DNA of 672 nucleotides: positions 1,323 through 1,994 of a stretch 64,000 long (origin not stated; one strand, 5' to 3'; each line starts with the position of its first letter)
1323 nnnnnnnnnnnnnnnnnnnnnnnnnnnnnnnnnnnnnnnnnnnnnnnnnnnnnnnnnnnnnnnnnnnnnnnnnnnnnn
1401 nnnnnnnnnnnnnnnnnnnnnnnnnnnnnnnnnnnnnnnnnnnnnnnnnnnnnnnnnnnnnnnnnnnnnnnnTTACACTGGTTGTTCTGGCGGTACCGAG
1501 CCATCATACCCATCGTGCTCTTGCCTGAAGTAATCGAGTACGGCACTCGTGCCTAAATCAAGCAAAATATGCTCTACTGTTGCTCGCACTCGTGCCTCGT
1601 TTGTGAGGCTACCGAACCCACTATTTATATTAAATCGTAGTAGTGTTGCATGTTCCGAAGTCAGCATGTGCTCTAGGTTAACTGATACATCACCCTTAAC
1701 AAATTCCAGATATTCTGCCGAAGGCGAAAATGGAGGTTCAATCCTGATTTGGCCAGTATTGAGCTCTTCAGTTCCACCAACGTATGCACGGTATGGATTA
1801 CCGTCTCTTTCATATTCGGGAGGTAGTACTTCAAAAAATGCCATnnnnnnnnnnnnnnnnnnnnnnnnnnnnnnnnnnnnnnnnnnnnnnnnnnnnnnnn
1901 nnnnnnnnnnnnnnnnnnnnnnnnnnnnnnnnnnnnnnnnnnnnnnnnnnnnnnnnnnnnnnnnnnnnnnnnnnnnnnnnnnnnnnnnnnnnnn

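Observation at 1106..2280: str operon split: terminator and three unknown small genes inserted between rpsG and fusA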

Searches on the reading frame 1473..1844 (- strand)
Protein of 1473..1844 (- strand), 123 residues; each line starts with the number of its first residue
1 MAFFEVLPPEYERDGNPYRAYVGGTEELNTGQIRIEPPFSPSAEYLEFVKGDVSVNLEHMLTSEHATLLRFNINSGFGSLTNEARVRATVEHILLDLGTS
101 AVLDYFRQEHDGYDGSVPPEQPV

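Call 3: search_protein_families(library=pfam, proteins=[window:1473-1844:-], max_evalue=1)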
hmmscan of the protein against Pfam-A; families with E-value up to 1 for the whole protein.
window:1473-1844:- (123 aa): 0 families

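Call 4: search_protein_families(library=padloc, proteins=[window:1473-1844:-], max_evalue=1)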
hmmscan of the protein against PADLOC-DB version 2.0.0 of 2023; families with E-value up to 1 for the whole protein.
window:1473-1844:- (123 aa): 0 families

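Call 5: search_protein_families(library=ncbifam, proteins=[window:1473-1844:-], max_evalue=1)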
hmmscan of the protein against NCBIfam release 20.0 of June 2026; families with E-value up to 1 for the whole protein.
window:1473-1844:- (123 aa): 1 family
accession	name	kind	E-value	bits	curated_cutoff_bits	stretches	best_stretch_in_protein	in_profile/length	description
TIGR03989.1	Rxyl_3153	subfamily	0.18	11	440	1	48-98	146-196/370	NDMA-dependent alcohol dehydrogenase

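Call 6: search_protein_families(library=phrogs, proteins=[window:1473-1844:-], max_evalue=1)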
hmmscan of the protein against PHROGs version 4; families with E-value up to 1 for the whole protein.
window:1473-1844:- (123 aa): 0 families

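Call 11: find_encoding_contigs(protein=window:1473-1844:-, flank=6000, max_places=8)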
Protein window:1473-1844:- (123 aa): 1 contig read that carries it; 1 place shown.
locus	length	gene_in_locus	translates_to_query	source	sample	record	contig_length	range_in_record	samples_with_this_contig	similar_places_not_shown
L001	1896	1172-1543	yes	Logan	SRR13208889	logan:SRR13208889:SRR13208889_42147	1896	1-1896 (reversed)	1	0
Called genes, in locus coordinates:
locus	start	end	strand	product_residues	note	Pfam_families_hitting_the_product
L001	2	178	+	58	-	?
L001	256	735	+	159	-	PF00177:Ribosomal_S7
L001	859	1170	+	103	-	-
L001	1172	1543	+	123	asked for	-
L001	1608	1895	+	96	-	?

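Call 14: find_homologous_proteins(query=window:1473-1844:-, max_evalue=0.01)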
Query window:1473-1844:- (123 aa): 2 proteins with E <= 0.01 among 11 candidates.
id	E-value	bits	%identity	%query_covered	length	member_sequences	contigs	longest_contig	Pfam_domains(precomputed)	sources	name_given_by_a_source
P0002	1.0e-71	257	98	100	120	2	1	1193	-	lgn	-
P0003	1.8e-46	175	68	98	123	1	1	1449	-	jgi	jgi:hypothetical protein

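Call 15: find_encoding_contigs(protein=P0003, flank=6000, max_places=8)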
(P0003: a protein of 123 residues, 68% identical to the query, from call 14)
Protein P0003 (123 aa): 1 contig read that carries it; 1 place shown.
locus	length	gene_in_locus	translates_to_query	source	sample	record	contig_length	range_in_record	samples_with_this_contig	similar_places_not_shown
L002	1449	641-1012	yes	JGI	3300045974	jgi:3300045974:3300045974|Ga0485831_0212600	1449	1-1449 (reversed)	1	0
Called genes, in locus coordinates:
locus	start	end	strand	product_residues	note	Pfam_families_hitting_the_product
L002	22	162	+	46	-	PF00177:Ribosomal_S7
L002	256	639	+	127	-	-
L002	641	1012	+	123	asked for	-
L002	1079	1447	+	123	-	?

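Call 36: find_related_loci(query=A2, collection=viral_contigs, flank=5000)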
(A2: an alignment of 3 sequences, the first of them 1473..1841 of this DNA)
Query A2 (122 aa) in viral_contigs; peptide patterns used: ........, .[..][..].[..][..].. (x = any residue, [..] = any of these).
97 stretches matched a pattern, but none encodes a relative of the query by tblastn (E <= 1e-3).

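Call 40: find_related_loci(query=A2, collection=metagenome_contigs, flank=5000)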
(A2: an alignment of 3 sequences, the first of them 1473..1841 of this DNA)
Query A2 (122 aa) in metagenome_contigs; peptide patterns used: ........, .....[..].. (x = any residue, [..] = any of these).
174 stretches matched a pattern, but none encodes a relative of the query by tblastn (E <= 1e-3).

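Call 42: search_dna_similar(query=window:1473-1844:-, collection=phages, mode=protein, max_evalue=1, max_rows=8)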
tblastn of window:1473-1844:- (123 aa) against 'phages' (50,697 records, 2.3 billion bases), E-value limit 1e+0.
No match.

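Call 47: search_protein_representatives(alignment_id=A2)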
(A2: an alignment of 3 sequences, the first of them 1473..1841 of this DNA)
Query: 3 sequences, 123 profile positions. Proteins with E-value up to 0.001 (for the whole library): 49; up to 1e-10: 8; up to 1e-30: 1. The best 49 are listed.
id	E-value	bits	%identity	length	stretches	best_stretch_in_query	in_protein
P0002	5.0e-70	249.4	-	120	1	1-123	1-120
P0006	6.0e-19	84.5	-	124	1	2-117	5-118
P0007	1.6e-16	76.6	-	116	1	3-110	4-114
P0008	6.6e-15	71.4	-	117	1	11-107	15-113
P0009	9.2e-14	67.7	-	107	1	3-106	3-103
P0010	1.5e-13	67.1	-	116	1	1-110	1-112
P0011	4.9e-13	65.4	-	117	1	3-109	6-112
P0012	1.8e-11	60.3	-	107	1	11-103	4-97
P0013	1.3e-09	54.3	-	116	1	1-109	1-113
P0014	2.5e-09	53.4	-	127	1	4-106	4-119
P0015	1.8e-08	50.6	-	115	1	14-104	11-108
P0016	3.0e-08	50.0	-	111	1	1-106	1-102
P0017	4.0e-08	49.5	-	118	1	6-110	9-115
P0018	8.8e-08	48.4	-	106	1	14-107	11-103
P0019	1.5e-07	47.7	-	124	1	5-110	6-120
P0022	2.7e-07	46.9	-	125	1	15-110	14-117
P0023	3.8e-07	46.4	-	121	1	8-109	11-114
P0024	5.5e-07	45.9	-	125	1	1-106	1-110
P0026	9.4e-07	45.1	-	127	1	4-107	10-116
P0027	1.1e-06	44.9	-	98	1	16-71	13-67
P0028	1.5e-06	44.4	-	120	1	7-111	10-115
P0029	2.6e-06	43.7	-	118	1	12-116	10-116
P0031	3.9e-06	43.1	-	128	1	5-103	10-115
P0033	9.4e-06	41.9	-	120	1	1-101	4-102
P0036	3.3e-05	40.1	-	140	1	2-76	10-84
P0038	6.0e-05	39.3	-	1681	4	28-84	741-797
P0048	7.2e-04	35.8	-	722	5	39-69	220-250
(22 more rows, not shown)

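Call 51: search_protein_families(library=pfam, alignment_id=A3, max_evalue=0.01)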
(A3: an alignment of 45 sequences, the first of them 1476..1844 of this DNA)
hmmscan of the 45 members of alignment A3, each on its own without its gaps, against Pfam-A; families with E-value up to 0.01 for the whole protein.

A. member 1, window:1476-1844:- (123 aa): 0 families

B. families by the number of members that match (of 45 scanned): 0 families

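Call 52: find_encoding_contigs(protein=P0006, flank=6000, max_places=5)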
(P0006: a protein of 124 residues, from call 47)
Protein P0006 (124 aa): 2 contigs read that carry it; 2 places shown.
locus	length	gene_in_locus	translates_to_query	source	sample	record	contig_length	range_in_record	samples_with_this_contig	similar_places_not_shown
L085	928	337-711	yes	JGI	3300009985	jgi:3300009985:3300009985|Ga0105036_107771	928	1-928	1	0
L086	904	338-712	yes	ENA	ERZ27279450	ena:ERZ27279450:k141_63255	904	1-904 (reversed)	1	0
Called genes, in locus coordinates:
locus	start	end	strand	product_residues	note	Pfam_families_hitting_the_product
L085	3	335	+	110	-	?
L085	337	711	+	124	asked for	-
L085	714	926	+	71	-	?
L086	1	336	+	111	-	?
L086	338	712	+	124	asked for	-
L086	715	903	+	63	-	?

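Call 53: list_cluster_members(proteins=[P0007, P0008, P0009, P0010, P0011, P0012, P0013, P0014, P0015, P0016])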
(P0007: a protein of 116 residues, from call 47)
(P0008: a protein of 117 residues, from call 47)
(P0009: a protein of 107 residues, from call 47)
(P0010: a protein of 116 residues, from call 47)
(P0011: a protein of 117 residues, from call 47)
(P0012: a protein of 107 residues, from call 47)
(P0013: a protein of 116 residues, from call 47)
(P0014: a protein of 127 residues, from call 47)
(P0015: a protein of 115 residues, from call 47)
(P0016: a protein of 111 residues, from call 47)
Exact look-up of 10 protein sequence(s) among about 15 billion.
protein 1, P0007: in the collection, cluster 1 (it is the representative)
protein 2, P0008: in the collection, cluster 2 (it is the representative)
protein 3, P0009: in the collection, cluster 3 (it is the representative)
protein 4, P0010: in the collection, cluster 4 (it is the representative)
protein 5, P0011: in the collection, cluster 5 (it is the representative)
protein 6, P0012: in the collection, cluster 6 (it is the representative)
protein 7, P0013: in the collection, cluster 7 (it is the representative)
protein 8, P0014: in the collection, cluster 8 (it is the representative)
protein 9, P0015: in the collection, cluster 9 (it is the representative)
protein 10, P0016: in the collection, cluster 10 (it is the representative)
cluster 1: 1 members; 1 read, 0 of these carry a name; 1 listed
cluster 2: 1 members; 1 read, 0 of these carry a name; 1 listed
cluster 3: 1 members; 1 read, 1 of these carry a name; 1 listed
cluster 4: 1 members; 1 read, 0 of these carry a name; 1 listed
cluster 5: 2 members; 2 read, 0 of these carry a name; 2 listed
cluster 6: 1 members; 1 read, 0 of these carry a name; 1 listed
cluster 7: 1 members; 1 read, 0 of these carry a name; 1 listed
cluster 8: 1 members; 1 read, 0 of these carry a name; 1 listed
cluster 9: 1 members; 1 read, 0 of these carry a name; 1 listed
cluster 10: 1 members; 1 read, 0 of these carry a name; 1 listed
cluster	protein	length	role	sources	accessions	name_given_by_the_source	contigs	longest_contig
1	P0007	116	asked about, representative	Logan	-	-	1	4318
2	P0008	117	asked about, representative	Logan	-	-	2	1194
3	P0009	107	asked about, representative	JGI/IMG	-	hypothetical protein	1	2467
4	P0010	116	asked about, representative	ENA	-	-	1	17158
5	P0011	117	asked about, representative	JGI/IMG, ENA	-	-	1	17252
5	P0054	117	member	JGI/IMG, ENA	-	-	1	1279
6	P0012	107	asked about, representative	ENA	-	-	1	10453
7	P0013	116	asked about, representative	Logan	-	-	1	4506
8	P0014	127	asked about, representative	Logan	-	-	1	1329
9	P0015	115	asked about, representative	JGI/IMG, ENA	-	-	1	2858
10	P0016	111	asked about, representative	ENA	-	-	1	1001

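Call 56: find_encoding_contigs(protein=P0010, flank=7000, max_places=3)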
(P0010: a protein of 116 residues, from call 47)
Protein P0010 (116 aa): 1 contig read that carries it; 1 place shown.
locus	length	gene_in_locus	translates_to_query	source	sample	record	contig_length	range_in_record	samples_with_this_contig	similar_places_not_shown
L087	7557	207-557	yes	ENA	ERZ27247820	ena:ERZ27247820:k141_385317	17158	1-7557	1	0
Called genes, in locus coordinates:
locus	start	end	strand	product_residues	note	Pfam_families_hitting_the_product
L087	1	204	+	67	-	?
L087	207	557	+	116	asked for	-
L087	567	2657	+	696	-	PF00009:GTP_EFTU, PF03144:GTP_EFTU_D2, PF22042:EF-G_D2, PF14492:EFG_III, PF16658:RF3_C (weak), PF03764:EFG_IV, PF00679:EFG_C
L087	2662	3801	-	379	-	PF13439:Glyco_transf_4, PF00534:Glycos_transf_1, PF13692:Glyco_trans_1_4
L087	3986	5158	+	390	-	-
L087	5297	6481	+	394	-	PF00009:GTP_EFTU, PF03144:GTP_EFTU_D2, PF03143:GTP_EFTU_D3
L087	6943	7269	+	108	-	-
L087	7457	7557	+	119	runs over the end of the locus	PF00338:Ribosomal_S10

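Call 57: find_encoding_contigs(protein=P0011, flank=7000, max_places=3)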
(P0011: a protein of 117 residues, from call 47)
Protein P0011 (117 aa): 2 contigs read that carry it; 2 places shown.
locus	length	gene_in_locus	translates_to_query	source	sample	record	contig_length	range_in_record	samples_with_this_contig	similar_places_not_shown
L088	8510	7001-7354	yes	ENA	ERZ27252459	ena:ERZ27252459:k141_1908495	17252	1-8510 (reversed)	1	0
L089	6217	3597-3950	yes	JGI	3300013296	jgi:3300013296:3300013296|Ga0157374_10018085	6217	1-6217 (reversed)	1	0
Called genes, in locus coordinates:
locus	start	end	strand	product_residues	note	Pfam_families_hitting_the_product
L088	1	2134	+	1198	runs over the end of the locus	PF04563:RNA_pol_Rpb2_1, PF04561:RNA_pol_Rpb2_2, PF04565:RNA_pol_Rpb2_3, PF10385:RNA_pol_Rpb2_45, PF00562:RNA_pol_Rpb2_6, PF04560:RNA_pol_Rpb2_7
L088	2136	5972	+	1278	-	PF04997:RNA_pol_Rpb1_1, PF00623:RNA_pol_Rpb1_2, PF04983:RNA_pol_Rpb1_3, PF04998:RNA_pol_Rpb1_5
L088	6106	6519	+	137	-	PF00164:Ribosom_S12_S23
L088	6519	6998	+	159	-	PF00177:Ribosomal_S7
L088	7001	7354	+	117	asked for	-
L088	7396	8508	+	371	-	?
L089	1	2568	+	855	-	?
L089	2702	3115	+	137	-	PF00164:Ribosom_S12_S23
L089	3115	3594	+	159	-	PF00177:Ribosomal_S7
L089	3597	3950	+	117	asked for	-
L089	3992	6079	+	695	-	PF00009:GTP_EFTU, PF03144:GTP_EFTU_D2, PF22042:EF-G_D2, PF14492:EFG_III, PF16658:RF3_C (weak), PF03764:EFG_IV, PF00679:EFG_C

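Call 58: find_encoding_contigs(protein=P0012, flank=7000, max_places=3)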
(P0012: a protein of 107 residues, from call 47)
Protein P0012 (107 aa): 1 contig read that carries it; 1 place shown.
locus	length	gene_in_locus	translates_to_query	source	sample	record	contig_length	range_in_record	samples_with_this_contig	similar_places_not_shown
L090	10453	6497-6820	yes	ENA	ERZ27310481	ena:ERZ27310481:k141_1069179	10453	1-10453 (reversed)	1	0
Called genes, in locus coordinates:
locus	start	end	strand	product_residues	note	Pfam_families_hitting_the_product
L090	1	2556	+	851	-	?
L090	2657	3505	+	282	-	PF02397:Bac_transf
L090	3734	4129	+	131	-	-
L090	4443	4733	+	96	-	-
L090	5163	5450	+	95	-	-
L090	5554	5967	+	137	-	PF00164:Ribosom_S12_S23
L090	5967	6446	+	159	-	PF00177:Ribosomal_S7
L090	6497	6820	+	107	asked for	-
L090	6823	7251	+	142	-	-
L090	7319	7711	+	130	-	-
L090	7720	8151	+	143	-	-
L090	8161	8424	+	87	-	-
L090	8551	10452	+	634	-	?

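Call 60: predict_structure(alignment_id=A3)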
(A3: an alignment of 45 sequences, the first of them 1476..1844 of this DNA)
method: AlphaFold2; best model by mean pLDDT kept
length: 123 residues; sequences in the alignment: 45
mean_pLDDT: 91.5   pTM: 0.82
mean pLDDT of the five models: 91.5, 91.1, 89.7, 89.3, 89.2
residues with pLDDT >= 90: 97; 70-90: 15; 50-70: 11; < 50: 0
segments of 3 or more residues with pLDDT < 50: none
pLDDT, mean of each block of 10 residues (from residue 1): 95 95 97 98 96 93 98 87 96 97 91 62 70
secondary structure, 60 per line:
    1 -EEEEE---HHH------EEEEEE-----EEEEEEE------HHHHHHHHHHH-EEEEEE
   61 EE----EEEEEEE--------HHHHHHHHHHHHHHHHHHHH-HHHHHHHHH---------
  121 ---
elements in order: E2-6 E19-24 E30-36 H43-53 E55-62 E67-73 H82-101 H103-111

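Call 64: fold_search(model_id=the predicted structure, library=pdb)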
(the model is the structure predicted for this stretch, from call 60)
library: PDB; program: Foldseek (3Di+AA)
matches with E <= 10: 839; with E <= 0.001: 0
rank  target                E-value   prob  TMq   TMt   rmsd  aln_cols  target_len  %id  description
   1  7a6h_K                1.7e-02  0.96  0.42  0.46   7.3       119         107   15  Cryo-EM structure of human apo RNA Polymerase III (released 2021-02-03)
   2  8hil_K                4.9e-02  0.66  0.34  0.37   8.0       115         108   11  A cryo-EM structure of B. oleracea RNA polymerase V at 3.57 Angstrom (released 2023-03-22)
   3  7jsr_B                5.5e-02  0.82  0.39  0.05   7.3       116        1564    8  Crystal structure of the large glutamate dehydrogenase composed of 180 kDa subunits from Mycobacterium smegmatis (released 2021-06-09)
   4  8q8o_B                8.5e-02  0.38  0.32  0.29   9.5       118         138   14  PA14_16140 protein: the regulator of an operon involved in the biofilm formation in PA14 P. aeruginosa (released 2024-02-28)
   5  2dyt                  9.0e-02  0.18  0.22  0.15  14.5       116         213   16  The crystal structure of Saccharomyces cerevisiae Atg3 (released 2007-01-23)
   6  4qjv_D                1.2e-01  0.75  0.38  0.47   5.6       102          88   13  The X-ray crystal structure of Rpo3/Rpo11 heterodimer of euryarchaeal RNA polymerase from Thermococcus kodakarensis (released 2014-10-08)
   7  3kxy_J                1.3e-01  0.38  0.32  0.31   6.2       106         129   12  Crystal Structure of the ExsC-ExsE Complex (released 2010-06-30)
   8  9hv0                  1.4e-01  0.51  0.33  0.06   6.1        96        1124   11  CryoEM map of the large glutamate dehydrogenase composed of 180 kDa subunits from Mycobacterium smegmatis obtained in th (released 2026-01-14)
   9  8ova_BX               1.6e-01  0.60  0.33  0.33   8.1        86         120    9  CRYO-EM STRUCTURE OF TRYPANOSOMA BRUCEI PROCYCLIC FORM 80S RIBOSOME : PARENTAL STRAIN (released 2023-11-29)
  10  2ctk_MODEL_1_A        1.7e-01  0.54  0.36  0.41   8.3       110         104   13  Solution structure of the 12th KH type I domain from human Vigilin (released 2005-11-24)
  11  3p0t_A                1.7e-01  0.30  0.29  0.27   8.9       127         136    9  Crystal structure of an HIT-like protein from mycobacterium paratuberculosis (released 2010-12-08)
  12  3khx_B                1.8e-01  0.38  0.31  0.11   6.3        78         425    9  Crystal structure of Staphylococcus aureus metallopeptidase (Sapep/DapE) in the apo-form (released 2010-07-07)
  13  9hv5                  1.9e-01  0.44  0.33  0.06   6.1        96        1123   11  CryoEM map of the large glutamate dehydrogenase composed of 180 kDa subunits from Mycobacterium smegmatis obtained in th (released 2026-01-14)
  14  4bts_AF               2.0e-01  0.51  0.30  0.38   5.7        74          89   18  THE CRYSTAL STRUCTURE OF THE EUKARYOTIC 40S RIBOSOMAL SUBUNIT IN COMPLEX WITH EIF1 AND EIF1A (released 2013-07-17)
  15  6vu7_B                2.0e-01  0.33  0.35  0.32   7.2       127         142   16  Crystal structure of YbjN, a putative transcription regulator from E. coli (released 2020-03-11)
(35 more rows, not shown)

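Call 68: list_cluster_members(proteins=[P0017, P0019, P0022, P0023, P0024, P0026, P0028, P0029, P0031, P0033])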
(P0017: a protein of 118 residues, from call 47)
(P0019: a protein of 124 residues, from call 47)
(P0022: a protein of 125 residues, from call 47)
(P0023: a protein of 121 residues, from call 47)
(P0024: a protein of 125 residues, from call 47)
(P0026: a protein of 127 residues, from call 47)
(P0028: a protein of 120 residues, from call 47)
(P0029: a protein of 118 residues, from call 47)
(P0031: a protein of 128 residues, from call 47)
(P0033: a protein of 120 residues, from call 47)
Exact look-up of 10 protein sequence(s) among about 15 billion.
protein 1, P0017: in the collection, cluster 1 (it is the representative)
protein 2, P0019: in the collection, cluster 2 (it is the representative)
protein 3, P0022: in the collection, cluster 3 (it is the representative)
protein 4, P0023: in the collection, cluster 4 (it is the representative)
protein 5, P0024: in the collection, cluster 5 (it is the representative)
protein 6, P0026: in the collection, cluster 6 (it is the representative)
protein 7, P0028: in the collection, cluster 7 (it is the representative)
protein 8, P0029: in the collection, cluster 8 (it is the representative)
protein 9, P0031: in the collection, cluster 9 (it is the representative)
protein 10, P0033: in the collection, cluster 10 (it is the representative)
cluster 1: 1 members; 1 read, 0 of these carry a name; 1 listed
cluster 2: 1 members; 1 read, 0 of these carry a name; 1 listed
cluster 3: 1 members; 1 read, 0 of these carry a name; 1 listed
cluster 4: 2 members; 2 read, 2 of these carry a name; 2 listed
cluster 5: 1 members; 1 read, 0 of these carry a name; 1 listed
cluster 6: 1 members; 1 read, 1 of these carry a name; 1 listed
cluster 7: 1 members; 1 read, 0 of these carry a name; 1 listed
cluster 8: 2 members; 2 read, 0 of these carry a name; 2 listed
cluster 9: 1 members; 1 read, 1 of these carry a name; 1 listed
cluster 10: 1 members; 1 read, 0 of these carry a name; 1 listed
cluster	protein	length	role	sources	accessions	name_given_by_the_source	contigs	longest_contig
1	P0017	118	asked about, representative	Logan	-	-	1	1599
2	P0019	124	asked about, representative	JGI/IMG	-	-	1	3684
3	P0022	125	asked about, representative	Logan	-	-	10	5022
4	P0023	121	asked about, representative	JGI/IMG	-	hypothetical protein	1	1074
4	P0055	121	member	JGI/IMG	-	hypothetical protein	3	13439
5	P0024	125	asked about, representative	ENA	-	-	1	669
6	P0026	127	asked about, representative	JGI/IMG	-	hypothetical protein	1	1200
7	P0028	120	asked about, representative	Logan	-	-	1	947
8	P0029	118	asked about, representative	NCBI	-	-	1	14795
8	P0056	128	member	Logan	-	-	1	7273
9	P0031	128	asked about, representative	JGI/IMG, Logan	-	hypothetical protein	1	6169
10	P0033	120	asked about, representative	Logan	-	-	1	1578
